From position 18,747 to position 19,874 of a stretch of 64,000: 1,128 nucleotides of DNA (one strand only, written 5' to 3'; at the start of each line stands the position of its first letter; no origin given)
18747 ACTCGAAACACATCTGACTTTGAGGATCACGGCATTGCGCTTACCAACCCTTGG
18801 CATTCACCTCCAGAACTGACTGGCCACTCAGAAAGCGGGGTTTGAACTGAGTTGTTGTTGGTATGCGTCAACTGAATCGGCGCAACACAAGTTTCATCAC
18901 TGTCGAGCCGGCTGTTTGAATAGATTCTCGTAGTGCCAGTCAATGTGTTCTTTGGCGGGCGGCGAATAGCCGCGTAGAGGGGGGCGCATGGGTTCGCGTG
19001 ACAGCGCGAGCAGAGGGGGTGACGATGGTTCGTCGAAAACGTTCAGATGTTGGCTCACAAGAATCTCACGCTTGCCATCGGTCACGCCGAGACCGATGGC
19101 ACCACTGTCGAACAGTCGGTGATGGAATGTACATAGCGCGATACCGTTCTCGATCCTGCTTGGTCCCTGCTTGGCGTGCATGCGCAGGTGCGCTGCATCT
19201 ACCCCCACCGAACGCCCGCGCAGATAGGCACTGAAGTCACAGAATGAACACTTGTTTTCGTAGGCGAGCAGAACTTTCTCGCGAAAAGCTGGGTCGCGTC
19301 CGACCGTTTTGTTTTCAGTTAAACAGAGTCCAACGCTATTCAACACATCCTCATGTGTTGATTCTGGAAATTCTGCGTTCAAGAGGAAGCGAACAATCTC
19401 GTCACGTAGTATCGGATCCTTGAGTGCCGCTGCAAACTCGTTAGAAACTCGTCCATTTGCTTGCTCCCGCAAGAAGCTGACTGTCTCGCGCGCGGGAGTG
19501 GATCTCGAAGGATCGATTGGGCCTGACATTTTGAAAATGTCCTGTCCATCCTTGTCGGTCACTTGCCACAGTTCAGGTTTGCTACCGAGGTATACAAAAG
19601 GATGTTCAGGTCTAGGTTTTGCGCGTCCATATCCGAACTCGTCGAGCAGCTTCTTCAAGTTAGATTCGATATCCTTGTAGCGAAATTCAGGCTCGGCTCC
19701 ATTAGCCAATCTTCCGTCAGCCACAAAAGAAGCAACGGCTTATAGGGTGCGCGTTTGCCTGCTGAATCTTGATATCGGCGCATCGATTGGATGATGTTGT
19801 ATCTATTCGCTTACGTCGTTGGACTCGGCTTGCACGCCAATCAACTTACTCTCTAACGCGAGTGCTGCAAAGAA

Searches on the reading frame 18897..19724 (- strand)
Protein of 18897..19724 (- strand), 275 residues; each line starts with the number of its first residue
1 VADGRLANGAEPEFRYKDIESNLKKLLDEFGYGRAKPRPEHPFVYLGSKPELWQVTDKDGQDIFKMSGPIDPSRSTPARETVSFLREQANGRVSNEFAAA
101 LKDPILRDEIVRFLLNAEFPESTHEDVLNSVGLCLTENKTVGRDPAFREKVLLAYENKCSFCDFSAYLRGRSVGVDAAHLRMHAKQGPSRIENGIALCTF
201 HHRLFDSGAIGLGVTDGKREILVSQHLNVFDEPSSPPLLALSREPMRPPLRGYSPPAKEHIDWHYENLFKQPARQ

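Call 29: search_protein_families(library=pfam, proteins=[window:18897-19724:-], max_evalue=0.001)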
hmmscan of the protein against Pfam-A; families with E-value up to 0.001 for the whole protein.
window:18897-19724:- (275 aa): 1 family
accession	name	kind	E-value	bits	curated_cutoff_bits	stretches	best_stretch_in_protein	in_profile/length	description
PF13391.12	HNH_2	-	4.2e-07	30.2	21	1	159-211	1-64/66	HNH endonuclease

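Call 47: search_protein_families(library=ncbifam, proteins=[window:18897-19724:-], max_evalue=0.001)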
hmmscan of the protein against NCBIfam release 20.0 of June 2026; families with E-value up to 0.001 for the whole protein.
window:18897-19724:- (275 aa): 1 family
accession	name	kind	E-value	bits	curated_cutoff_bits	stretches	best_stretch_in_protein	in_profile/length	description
NF045808.1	PT-DNA_restrict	exception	2.6e-57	194.1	180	1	6-270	34-284/284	phosphorothioated DNA-binding restriction endonuclease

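Call 48: search_protein_families(library=padloc, proteins=[window:18897-19724:-], max_evalue=0.001)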
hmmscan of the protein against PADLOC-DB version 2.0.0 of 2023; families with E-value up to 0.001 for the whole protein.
window:18897-19724:- (275 aa): 1 family
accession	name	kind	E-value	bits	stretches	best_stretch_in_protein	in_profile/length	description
PDLC04132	HNH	-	1.1e-09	35.9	1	145-272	155-275/286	-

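Call 49: search_solved_structures(query=window:18897-19724:-, max_evalue=0.01, show_alignments=2)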
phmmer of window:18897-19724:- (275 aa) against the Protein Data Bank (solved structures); distinct sequences matched with E-value up to 0.01: 0.
